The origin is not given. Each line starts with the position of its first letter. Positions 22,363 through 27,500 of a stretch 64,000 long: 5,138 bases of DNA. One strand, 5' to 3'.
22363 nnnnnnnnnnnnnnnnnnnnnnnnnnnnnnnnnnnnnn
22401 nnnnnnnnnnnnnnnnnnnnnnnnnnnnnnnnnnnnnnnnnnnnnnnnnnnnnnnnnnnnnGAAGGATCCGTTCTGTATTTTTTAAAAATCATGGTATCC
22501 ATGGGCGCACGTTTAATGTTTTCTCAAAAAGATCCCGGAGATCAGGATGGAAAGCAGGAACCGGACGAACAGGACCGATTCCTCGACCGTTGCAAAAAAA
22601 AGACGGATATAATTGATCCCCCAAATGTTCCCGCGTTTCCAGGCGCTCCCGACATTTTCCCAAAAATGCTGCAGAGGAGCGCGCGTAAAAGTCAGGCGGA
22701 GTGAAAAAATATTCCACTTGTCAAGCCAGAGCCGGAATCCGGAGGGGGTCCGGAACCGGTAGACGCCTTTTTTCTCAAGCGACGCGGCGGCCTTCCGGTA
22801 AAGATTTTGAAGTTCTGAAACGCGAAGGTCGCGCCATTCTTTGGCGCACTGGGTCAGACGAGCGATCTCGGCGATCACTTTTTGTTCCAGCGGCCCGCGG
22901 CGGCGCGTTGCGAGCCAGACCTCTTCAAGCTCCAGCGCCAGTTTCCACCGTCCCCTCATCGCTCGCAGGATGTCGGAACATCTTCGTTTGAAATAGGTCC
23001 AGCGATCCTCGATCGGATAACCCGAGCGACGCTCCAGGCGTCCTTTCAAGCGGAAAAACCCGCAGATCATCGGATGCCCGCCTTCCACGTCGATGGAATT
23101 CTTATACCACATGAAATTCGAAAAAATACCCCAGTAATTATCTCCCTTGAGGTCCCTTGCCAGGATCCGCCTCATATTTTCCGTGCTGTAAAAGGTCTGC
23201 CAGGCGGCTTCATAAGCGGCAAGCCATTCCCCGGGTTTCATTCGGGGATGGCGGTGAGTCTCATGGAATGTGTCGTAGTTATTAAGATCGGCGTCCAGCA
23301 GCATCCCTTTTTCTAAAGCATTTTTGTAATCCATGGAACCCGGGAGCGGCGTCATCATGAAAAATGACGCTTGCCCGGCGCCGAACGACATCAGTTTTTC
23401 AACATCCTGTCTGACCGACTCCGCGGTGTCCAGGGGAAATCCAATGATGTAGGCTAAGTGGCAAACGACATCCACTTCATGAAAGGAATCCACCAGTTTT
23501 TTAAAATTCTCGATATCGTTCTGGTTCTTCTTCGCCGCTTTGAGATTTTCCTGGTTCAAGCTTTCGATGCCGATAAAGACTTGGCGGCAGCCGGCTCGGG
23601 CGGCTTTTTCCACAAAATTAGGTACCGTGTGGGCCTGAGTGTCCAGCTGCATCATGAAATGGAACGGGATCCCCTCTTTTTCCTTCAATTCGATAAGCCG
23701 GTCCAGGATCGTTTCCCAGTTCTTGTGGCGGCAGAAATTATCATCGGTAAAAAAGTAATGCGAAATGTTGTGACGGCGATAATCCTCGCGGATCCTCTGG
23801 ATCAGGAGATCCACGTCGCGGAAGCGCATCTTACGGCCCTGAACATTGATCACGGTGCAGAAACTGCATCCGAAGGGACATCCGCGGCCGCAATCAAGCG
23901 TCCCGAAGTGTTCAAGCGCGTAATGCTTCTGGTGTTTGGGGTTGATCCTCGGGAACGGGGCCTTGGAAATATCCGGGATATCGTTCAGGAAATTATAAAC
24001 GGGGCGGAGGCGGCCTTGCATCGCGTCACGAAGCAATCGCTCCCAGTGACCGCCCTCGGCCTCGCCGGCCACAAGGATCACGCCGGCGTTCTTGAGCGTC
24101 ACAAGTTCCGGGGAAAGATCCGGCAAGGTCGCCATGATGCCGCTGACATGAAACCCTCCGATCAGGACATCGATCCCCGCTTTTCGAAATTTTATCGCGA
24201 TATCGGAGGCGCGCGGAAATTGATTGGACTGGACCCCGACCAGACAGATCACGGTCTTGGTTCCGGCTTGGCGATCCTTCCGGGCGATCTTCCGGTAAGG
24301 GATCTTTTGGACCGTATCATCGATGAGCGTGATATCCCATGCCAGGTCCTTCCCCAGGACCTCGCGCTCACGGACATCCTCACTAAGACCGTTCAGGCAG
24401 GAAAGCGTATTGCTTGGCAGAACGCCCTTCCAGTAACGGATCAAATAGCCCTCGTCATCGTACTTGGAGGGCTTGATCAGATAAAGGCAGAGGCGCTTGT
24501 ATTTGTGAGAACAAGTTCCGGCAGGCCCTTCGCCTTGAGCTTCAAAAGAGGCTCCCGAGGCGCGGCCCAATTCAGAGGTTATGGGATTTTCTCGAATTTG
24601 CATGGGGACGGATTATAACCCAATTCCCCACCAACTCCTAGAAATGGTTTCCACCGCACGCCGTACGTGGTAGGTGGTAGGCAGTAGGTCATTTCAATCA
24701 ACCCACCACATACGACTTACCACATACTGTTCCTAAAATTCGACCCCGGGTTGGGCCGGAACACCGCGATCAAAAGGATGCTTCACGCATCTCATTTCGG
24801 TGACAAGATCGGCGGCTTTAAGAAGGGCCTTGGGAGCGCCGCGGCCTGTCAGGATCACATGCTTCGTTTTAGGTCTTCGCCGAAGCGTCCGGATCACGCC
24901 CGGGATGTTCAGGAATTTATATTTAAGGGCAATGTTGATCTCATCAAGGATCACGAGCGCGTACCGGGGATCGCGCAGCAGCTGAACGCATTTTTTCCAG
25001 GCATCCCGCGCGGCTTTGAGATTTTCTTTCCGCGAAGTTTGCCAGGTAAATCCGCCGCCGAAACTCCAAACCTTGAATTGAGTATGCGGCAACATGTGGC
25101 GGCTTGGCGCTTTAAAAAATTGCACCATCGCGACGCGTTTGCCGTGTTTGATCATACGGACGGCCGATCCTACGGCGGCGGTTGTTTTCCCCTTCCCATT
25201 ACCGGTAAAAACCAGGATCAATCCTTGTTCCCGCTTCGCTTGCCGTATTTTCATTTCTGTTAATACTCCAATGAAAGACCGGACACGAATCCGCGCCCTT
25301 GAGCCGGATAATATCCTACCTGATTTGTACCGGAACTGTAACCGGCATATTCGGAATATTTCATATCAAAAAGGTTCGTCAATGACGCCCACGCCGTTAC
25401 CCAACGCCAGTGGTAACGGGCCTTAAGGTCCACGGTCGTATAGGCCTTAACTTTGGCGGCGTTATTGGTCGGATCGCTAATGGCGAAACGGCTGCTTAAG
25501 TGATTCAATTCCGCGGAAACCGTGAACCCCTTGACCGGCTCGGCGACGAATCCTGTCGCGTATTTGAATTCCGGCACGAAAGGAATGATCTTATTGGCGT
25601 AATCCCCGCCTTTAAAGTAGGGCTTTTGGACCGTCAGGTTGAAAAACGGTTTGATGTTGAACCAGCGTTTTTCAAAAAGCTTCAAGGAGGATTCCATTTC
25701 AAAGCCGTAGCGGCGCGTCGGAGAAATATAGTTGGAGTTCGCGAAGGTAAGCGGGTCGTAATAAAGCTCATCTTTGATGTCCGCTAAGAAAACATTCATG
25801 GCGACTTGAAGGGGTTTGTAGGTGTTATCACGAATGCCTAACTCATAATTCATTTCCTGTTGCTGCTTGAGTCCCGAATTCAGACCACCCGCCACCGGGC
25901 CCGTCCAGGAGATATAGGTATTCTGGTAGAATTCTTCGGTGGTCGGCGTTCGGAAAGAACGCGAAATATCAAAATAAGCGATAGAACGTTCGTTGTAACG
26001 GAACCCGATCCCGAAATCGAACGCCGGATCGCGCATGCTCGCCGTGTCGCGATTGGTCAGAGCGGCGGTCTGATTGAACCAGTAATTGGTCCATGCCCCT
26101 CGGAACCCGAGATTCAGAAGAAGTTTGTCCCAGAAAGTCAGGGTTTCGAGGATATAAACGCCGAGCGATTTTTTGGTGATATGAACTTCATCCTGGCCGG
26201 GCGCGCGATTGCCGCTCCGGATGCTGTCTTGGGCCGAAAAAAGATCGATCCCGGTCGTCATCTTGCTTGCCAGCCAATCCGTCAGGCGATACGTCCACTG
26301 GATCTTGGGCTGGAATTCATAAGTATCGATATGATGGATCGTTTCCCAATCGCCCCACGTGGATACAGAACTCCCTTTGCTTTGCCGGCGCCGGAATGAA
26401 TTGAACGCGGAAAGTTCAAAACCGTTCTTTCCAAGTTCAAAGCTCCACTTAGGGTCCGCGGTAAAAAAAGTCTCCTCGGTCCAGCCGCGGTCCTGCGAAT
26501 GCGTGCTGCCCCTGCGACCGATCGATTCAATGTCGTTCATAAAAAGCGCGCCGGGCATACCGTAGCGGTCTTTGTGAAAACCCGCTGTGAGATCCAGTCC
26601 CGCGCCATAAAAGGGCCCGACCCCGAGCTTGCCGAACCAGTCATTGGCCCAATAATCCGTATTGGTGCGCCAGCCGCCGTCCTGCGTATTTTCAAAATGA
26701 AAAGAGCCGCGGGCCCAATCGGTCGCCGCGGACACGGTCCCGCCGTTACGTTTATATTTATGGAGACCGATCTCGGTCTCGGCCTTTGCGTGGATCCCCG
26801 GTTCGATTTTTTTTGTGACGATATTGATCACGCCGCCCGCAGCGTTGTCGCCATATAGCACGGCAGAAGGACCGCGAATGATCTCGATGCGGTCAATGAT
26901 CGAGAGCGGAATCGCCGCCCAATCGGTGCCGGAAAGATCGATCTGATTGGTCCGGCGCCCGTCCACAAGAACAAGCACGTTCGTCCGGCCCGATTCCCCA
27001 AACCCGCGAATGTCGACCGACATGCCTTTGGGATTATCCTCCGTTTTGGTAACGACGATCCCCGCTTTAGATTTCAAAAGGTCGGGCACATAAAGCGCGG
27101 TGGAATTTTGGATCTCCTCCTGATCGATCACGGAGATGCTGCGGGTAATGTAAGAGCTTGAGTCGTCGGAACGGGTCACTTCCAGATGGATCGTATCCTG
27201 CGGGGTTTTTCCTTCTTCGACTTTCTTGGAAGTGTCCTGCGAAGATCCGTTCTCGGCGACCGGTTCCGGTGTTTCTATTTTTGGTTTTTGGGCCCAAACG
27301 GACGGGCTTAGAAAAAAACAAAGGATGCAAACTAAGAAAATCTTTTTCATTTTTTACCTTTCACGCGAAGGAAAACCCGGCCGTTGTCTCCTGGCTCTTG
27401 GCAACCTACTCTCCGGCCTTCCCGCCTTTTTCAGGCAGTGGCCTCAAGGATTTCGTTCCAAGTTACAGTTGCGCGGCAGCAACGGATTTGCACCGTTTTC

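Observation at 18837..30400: Two cobalamin riboswitches, a corrinoid uptake set and cobA feed directly into two B12-radical-SAM enzymes and phospholipid head-group genes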

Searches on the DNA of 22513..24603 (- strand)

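Call 97: search_rna_families(sources=[L004, L010, L011, L015, L016, L018, L021], threshold=gathering)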
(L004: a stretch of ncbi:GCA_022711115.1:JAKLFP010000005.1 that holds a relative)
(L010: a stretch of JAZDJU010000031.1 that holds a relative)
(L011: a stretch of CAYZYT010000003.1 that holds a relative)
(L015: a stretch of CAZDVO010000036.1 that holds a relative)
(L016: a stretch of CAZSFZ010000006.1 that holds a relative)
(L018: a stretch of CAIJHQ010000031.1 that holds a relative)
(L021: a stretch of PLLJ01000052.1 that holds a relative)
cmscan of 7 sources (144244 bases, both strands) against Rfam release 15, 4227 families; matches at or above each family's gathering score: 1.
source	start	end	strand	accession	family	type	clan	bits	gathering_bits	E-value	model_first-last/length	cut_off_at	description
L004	3728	3912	+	RF00174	Cobalamin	Cis-reg; riboswitch;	CL00101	53.7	31.5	3.4e-10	1-189/189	no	Cobalamin riboswitch aptamer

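Call 98: search_rna_families(sources=[L022, L023, L024, L025, L028, L001, L087], threshold=gathering)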
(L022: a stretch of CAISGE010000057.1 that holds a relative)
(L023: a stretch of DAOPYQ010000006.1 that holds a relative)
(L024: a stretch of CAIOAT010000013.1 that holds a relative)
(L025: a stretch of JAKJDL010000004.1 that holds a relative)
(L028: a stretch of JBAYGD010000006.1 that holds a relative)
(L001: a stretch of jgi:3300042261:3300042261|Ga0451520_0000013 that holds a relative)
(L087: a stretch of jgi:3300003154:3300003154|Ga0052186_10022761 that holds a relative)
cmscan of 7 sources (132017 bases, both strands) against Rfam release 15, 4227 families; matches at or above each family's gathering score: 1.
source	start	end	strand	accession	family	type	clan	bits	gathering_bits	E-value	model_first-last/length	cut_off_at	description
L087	1136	1252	+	RF00174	Cobalamin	Cis-reg; riboswitch;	CL00101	74.3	31.5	3.7e-16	47-167/189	no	Cobalamin riboswitch aptamer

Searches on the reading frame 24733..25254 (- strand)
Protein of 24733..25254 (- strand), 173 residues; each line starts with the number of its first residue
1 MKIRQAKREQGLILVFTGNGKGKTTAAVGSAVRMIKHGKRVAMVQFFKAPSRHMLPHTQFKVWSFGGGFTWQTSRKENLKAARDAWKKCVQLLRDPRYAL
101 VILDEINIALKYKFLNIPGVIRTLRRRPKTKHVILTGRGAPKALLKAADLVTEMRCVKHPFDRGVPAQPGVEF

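Call 3: search_protein_families(library=pfam, proteins=[window:24733-25254:-])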
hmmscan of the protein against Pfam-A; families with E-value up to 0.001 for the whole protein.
window:24733-25254:- (173 aa): 1 family
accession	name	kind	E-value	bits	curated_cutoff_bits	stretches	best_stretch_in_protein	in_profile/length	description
PF02572.21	CobA_CobO_BtuR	-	7.6e-57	192.7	25.7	1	9-173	1-172/172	ATP:corrinoid adenosyltransferase BtuR/CobO/CobP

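Call 4: search_protein_families(library=ncbifam, proteins=[window:24733-25254:-])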
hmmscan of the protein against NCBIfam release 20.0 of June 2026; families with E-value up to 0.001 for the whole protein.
window:24733-25254:- (173 aa): 4 families
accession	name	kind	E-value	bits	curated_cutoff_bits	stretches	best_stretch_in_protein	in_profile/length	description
NF004637.0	PRK05986.1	subfamily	4.2e-63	212.6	185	1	2-173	20-197/197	cob(I)yrinic acid a,c-diamide adenosyltransferase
TIGR00708.1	cobA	equivalog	1.5e-58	197.4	167.75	1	6-173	1-177/177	cob(I)yrinic acid a,c-diamide adenosyltransferase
NF005647.0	PRK07413.1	equivalog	9.7e-22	77.2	426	1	5-160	14-188/382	cob(I)yrinic acid a,c-diamide adenosyltransferase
NF005648.0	PRK07414.1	equivalog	1.5e-20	73.4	248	1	76-157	94-175/178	P-loop NTPase family protein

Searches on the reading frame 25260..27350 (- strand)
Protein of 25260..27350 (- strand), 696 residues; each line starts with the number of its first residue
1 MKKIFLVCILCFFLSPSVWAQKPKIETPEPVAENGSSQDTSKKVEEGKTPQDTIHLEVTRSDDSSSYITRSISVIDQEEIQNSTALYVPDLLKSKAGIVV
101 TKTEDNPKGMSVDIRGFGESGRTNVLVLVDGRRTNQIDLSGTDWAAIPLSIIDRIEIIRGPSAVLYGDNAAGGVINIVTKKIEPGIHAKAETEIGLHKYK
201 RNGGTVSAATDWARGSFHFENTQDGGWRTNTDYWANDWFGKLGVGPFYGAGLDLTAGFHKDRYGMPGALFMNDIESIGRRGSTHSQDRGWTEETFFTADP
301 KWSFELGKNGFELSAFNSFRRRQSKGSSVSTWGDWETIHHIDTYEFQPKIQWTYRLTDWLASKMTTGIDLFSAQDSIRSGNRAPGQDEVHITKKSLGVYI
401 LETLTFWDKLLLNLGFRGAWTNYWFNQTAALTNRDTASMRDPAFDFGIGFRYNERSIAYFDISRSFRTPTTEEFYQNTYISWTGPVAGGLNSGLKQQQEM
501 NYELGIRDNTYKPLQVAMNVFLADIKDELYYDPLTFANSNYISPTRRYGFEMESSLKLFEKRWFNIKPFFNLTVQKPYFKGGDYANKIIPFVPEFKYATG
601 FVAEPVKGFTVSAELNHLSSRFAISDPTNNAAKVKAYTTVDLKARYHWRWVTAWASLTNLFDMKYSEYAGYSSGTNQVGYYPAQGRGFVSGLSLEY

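Call 3: search_protein_families(library=pfam, proteins=[window:25260-27350:-])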
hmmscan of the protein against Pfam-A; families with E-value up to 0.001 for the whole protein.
window:25260-27350:- (696 aa): 2 families
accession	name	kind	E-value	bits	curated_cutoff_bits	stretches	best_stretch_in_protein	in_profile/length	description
PF00593.30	TonB_dep_Rec_b-barrel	-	1.8e-26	94.4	27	1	227-660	17-436/436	TonB dependent receptor-like, beta-barrel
PF07715.20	Plug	-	2.1e-24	86.5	23.9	1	68-174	5-107/107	TonB-dependent Receptor Plug Domain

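Call 4: search_protein_families(library=ncbifam, proteins=[window:25260-27350:-])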
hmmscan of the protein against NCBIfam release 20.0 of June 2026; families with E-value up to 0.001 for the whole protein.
window:25260-27350:- (696 aa): 31 families (the best 25 are shown)
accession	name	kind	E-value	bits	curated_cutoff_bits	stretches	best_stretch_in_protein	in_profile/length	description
TIGR01785.1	TonB-hemin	subfamily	8.7e-38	130.2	316.85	2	52-183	2-132/677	TonB-dependent heme/hemoglobin receptor family protein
TIGR01783.1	TonB-siderophor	subfamily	1.6e-37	129.5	223.5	2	68-231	2-162/649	TonB-dependent siderophore receptor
TIGR01786.1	TonB-hemlactrns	subfamily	8.9e-32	110.3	323.75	2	53-183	2-137/719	TonB-dependent hemoglobin/transferrin/lactoferrin family receptor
TIGR01779.1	TonB-B12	equivalog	1.1e-29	103.4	599.7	1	44-210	21-184/614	TonB-dependent vitamin B12 receptor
NF010010.0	PRK13483.1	equivalog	2.4e-25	88.6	927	1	68-207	50-190/660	ligand-gated channel protein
NF049947.1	TonB_dep_PCPU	exception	1.5e-24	86.2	800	2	61-266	43-255/685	TonB-dependent receptor, PCPU motif-type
NF053590.1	TonB_dep_TOL0244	equivalog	2.1e-23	82.8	645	1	58-185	18-145/604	TOL_0244 family TonB-dependent receptor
NF041535.1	TonB_rec_PqqU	equivalog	9.1e-23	80.4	1200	2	451-696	431-673/676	TonB-dependent receptor PqqU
NF007926.1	PRK10641.1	equivalog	6e-22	77.9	836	1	47-206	23-178/617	TonB-dependent vitamin B12 receptor BtuB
NF010038.0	PRK13513.1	equivalog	1.3e-20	73.5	942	1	33-206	17-191/659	ligand-gated channel protein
NF007478.2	PRK10064.1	equivalog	4.1e-20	71.6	745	1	68-203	47-181/663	catecholate siderophore receptor CirA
NF010651.0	PRK14050.1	equivalog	2.3e-19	69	884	2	60-198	71-202/730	TonB-dependent siderophore receptor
NF049946.1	TonB_dep_CU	exception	5.2e-19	68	700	2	58-182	47-172/683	TonB-dependent receptor, CU motif-type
NF010048.1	PRK13524.1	subfamily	5.6e-18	64.8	493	1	33-204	22-200/744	FepA family TonB-dependent siderophore receptor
NF010012.0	PRK13486.1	equivalog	3.7e-17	61.9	924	1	69-215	43-192/696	TonB-dependent receptor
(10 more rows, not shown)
